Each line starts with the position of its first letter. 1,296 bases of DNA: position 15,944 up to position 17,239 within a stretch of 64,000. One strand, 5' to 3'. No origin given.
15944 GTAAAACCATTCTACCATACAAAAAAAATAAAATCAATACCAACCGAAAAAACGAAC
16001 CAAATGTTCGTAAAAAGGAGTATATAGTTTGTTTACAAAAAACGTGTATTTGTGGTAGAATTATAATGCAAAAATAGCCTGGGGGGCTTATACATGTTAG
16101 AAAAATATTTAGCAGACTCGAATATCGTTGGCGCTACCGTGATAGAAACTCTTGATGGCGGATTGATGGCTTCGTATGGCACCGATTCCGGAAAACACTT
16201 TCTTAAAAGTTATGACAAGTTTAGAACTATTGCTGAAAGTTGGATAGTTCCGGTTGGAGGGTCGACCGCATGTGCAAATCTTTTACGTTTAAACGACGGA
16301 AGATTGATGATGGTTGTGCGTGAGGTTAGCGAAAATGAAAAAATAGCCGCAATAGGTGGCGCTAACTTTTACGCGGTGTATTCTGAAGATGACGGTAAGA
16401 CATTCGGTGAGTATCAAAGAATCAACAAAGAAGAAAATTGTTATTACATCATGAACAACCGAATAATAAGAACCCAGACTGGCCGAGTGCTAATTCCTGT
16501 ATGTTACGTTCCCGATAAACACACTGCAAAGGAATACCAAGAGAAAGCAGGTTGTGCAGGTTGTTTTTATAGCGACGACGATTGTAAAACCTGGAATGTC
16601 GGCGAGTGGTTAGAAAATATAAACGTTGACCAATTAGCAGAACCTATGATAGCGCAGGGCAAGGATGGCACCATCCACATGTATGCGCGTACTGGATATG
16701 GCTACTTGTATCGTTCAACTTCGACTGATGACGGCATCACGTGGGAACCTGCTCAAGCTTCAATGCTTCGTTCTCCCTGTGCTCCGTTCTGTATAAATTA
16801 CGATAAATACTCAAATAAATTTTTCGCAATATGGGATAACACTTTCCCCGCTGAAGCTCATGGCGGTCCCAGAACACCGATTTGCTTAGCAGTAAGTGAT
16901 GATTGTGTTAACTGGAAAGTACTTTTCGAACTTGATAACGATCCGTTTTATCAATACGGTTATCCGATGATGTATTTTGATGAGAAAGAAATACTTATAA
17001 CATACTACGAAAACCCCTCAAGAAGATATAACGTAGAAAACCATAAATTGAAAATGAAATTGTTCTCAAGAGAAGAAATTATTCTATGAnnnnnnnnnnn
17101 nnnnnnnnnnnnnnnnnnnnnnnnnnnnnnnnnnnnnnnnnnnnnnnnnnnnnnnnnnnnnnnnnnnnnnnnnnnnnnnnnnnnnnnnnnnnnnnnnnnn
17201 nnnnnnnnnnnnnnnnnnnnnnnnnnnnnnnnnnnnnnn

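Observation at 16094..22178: Orphan glycyl-radical-enzyme operon with a sialidase-fold protein, a FAD oxidoreductase and a NanA/DapA-type aldolase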

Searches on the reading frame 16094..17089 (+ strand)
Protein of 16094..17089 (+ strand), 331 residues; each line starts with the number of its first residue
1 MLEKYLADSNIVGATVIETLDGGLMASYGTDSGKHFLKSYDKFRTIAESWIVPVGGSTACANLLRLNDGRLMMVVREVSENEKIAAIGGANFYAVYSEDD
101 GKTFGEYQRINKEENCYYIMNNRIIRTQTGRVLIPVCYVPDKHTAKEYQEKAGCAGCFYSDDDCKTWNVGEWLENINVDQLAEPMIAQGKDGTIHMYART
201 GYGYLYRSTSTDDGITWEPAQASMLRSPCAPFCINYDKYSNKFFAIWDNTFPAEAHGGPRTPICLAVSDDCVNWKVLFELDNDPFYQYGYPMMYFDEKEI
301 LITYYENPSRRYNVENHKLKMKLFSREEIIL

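Call 3: search_protein_families(library=pfam, proteins=[window:16094-17089:+])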
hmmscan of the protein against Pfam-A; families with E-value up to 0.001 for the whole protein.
window:16094-17089:+ (331 aa): 2 families
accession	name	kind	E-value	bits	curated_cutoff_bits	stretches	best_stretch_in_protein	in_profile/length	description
PF13088.12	BNR_2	-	8e-24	84.9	31.4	1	64-296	57-270/277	BNR repeat-like domain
PF13859.12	BNR_3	-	2.9e-05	24.1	27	1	67-222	68-215/308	BNR repeat-like domain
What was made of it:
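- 16094..17089 (+): Cytoplasmic sialidase-fold six-bladed propeller (BNR_2) with four Asp-boxes; likely a glycosidase for a carboxylated (ulosonic-type) sugar. Pfam 8e-24 (call 3).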

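Call 4: search_protein_families(library=ncbifam, proteins=[window:16094-17089:+])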
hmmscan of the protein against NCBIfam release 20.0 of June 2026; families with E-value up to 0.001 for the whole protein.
window:16094-17089:+ (331 aa): 0 families

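Call 40: search_solved_structures(query=window:16094-17089:+, max_evalue=0.01)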
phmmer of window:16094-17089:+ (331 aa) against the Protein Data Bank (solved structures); distinct sequences matched with E-value up to 0.01: 31.
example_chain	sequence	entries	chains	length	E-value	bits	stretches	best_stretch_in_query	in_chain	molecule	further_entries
5tsp_A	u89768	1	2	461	4.9e-12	48.7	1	26-250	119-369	Sialidase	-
2bf6_A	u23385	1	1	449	5.2e-12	48.6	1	82-250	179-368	EXO-ALPHA-SIALIDASE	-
2vk5_A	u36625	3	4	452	5.3e-12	48.6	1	82-250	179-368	EXO-ALPHA-SIALIDASE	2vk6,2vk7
8u2a_A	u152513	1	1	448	6.6e-12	48.2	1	82-250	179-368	Exo-alpha-sialidase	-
8u5o_A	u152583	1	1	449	6.6e-12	48.2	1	82-250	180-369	Exo-alpha-sialidase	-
8xve_R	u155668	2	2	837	6.1e-11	45.1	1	83-250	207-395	Exo-alpha-sialidase,Endothelin receptor type B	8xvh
8xql_R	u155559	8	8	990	8.9e-11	44.5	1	83-250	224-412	Exo-alpha-sialidase,Taste receptor type 2 member 14,LgBiT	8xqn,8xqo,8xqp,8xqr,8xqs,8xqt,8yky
8url_A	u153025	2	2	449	5.1e-08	35.5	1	78-250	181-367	Exo-alpha-sialidase NanJ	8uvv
9c20_A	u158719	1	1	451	5.1e-08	35.4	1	78-250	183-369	exo-alpha-sialidase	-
4fj6_A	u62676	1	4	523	2.8e-07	33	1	91-310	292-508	glycoside hydrolase family 33, candidate sialidase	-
4x6k_A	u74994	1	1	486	5.7e-07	32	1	95-219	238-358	Anhydrosialidase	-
4x47_A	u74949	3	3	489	5.8e-07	32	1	95-219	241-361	Anhydrosialidase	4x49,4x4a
4yw1_A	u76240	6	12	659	7.2e-05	25.1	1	115-291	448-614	Neuraminidase C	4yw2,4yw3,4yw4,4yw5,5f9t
4yz1_A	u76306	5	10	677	7.8e-05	25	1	115-291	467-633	Putative neuraminidase | Sialidase NanC | Neuraminidase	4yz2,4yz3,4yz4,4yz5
2w20_A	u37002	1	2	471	0.00011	24.5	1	93-219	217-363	SIALIDASE A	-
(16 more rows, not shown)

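Call 51: find_homologous_proteins(query=window:16094-17089:+)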
Query window:16094-17089:+ (331 aa): 57 proteins with E <= 0.001 among 566 candidates.
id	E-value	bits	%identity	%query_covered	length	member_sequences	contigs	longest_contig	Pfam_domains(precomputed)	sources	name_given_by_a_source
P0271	1.5e-203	693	87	100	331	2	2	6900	PF13859.13,PF13088.13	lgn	-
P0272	4.9e-186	636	78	100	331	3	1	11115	PF13859.13,PF13088.13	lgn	-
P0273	3.4e-173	593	73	100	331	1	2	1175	PF13088.13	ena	-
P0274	2.1e-160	551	69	99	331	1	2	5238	PF13088.13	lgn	-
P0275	1.8e-154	532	66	99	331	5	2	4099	PF02012.27,PF13088.13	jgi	-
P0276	2.9e-154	531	66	99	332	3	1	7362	PF13088.13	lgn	-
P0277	5.2e-147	507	64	99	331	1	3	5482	PF02012.27,PF13088.13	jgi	-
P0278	1.3e-143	496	61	99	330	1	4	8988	PF02012.27,PF13088.13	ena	-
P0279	6.8e-140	484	59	99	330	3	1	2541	PF02012.27,PF13088.13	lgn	-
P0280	1.1e-137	477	58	99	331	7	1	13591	PF13859.13,PF02012.27,PF13088.13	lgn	-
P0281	2.1e-137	476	58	99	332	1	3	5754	PF02012.27,PF13088.13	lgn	-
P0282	1.0e-136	473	59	99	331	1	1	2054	PF02012.27,PF13088.13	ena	-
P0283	1.4e-136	473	59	99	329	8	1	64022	PF13088.13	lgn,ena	-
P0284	4.8e-136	471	58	100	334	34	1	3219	PF13859.13,PF02012.27,PF13088.13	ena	-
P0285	1.9e-135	469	57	99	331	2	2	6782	PF13859.13,PF02012.27,PF13088.13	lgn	-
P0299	2.8e-126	439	55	100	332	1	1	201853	PF02012.27,PF13088.13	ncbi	-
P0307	1.7e-113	397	52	100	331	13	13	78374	PF13859.13,PF13088.13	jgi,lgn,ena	-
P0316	4.7e-59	218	37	98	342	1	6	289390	PF13088.13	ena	-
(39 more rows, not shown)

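Call 52: find_encoding_contigs(protein=P0299, flank=8000, max_places=2)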
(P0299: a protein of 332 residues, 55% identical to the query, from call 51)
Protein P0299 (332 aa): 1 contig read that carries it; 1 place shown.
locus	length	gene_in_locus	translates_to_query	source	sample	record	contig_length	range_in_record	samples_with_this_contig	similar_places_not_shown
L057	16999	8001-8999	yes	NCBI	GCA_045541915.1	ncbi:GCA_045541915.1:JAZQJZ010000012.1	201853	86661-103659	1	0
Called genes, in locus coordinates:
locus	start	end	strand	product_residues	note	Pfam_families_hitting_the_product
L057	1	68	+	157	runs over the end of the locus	PF01327:Pep_deformylase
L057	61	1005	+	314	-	PF00551:Formyl_trans_N, PF02911:Formyl_trans_C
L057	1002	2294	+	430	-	PF01029:NusB, PF17125:Methyltr_RsmF_N (weak), PF22458:RsmF-B_ferredox, PF01728:FtsJ (faint), PF01189:Methyltr_RsmB-F, PF13847:Methyltransf_31 (faint)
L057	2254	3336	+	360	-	PF21016:RlmN_N, PF04055:Radical_SAM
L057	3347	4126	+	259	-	PF13672:PP2C_2, PF00481:PP2C (weak)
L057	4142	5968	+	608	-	PF00069:Pkinase, PF07714:PK_Tyr_Ser-Thr, PF03109:ABC1, PF14531:Kinase-like, PF03793:PASTA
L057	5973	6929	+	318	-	PF16745:RsgA_N, PF03193:RsgA_GTPase, PF01926:MMR_HSR1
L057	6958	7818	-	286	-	PF07883:Cupin_2, PF02311:AraC_binding, PF00165:HTH_AraC (faint), PF12833:HTH_18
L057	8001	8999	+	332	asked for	PF02012:BNR (faint), PF13088:BNR_2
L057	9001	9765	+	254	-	PF13353:Fer4_12, PF04055:Radical_SAM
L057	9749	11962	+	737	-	PF02901:PFL-like, PF01228:Gly_radical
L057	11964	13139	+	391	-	PF00890:FAD_binding_2 (faint), PF01134:GIDA (weak), PF01266:DAO (faint), PF12831:FAD_oxidored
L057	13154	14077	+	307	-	PF00701:DHDPS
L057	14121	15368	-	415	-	PF05496:RuvB_N, PF00158:Sigma54_activat (faint), PF14532:Sigma54_activ_2 (weak), PF00004:AAA, PF07728:AAA_5 (faint), PF16193:AAA_assoc_2, PF12002:MgsA_C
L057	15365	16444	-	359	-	PF01118:Semialdhyde_dh, PF02774:Semialdhyde_dhC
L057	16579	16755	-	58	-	PF01165:Ribosomal_S21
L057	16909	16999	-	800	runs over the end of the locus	PF00133:tRNA-synt_1, PF01406:tRNA-synt_1e (faint), PF09334:tRNA-synt_1g, PF13603:tRNA-synt_1_2, PF00133:tRNA-synt_1, PF08264:Anticodon_1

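Call 53: find_encoding_contigs(protein=P0307, flank=8000, max_places=3)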
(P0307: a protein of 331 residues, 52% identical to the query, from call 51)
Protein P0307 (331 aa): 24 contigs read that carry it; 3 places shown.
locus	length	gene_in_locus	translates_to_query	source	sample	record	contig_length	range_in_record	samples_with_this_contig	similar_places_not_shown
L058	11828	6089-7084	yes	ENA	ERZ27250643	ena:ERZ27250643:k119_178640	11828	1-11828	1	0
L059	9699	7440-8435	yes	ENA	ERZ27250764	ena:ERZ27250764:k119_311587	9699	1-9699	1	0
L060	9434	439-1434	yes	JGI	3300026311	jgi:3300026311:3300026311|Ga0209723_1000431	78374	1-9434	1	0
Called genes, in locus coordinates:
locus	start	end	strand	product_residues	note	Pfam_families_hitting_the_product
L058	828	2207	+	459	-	PF05598:DUF772 (faint), PF12833:HTH_18, PF00165:HTH_AraC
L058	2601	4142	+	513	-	-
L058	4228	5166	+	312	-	PF00528:BPD_transp_1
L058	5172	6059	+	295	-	PF00528:BPD_transp_1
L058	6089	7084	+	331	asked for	PF13088:BNR_2, PF13859:BNR_3 (weak)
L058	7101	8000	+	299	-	PF00701:DHDPS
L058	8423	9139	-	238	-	PF19502:DUF6036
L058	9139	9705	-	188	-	PF01381:HTH_3 (faint), PF13443:HTH_26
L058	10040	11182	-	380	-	PF00248:Aldo_ket_red, PF00037:Fer4 (faint), PF13187:Fer4_9 (faint), PF13183:Fer4_8 (weak)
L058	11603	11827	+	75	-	?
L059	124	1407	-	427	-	PF01946:Thi4, PF00890:FAD_binding_2 (weak), PF01134:GIDA (weak), PF01266:DAO (faint), PF07992:Pyr_redox_2 (faint), PF12831:FAD_oxidored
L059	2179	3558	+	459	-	PF05598:DUF772 (faint), PF12833:HTH_18, PF00165:HTH_AraC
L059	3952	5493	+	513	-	-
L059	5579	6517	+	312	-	PF00528:BPD_transp_1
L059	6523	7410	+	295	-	PF00528:BPD_transp_1 (weak)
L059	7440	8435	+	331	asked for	PF13088:BNR_2, PF13859:BNR_3 (weak)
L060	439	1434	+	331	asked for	PF13088:BNR_2, PF13859:BNR_3 (weak)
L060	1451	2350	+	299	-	PF00701:DHDPS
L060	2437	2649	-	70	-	-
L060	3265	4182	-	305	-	-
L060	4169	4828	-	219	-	PF07638:Sigma70_ECF (faint), PF04542:Sigma70_r2, PF08281:Sigma70_r4_2, PF04545:Sigma70_r4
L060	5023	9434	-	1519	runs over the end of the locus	PF06458:MucBP (faint), PF06347:SH3_4 (faint), PF08239:SH3_3 (weak)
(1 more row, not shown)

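Call 54: find_encoding_contigs(protein=P0316, flank=8000, max_places=2)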
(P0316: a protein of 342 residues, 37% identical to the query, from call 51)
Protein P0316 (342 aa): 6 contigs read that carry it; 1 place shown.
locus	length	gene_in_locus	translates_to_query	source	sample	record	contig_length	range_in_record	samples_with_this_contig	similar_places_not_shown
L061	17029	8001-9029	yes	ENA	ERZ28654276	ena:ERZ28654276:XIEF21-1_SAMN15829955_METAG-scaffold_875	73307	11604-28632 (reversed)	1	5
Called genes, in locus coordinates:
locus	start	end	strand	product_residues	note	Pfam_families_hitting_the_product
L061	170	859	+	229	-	PF00072:Response_reg, PF00486:Trans_reg_C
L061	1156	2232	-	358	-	PF04346:EutH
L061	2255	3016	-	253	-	PF08220:HTH_DeoR, PF08279:HTH_11 (weak), PF00455:DeoRC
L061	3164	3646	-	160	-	-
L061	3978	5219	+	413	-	PF07690:MFS_1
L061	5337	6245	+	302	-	PF02311:AraC_binding (weak), PF12833:HTH_18, PF00165:HTH_AraC (weak)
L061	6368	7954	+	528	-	PF00933:Glyco_hydro_3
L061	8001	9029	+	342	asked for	PF13088:BNR_2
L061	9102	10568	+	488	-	-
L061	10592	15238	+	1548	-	PF02018:CBM_4_9 (faint)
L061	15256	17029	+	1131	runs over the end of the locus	PF02012:BNR (faint), PF13088:BNR_2 (weak)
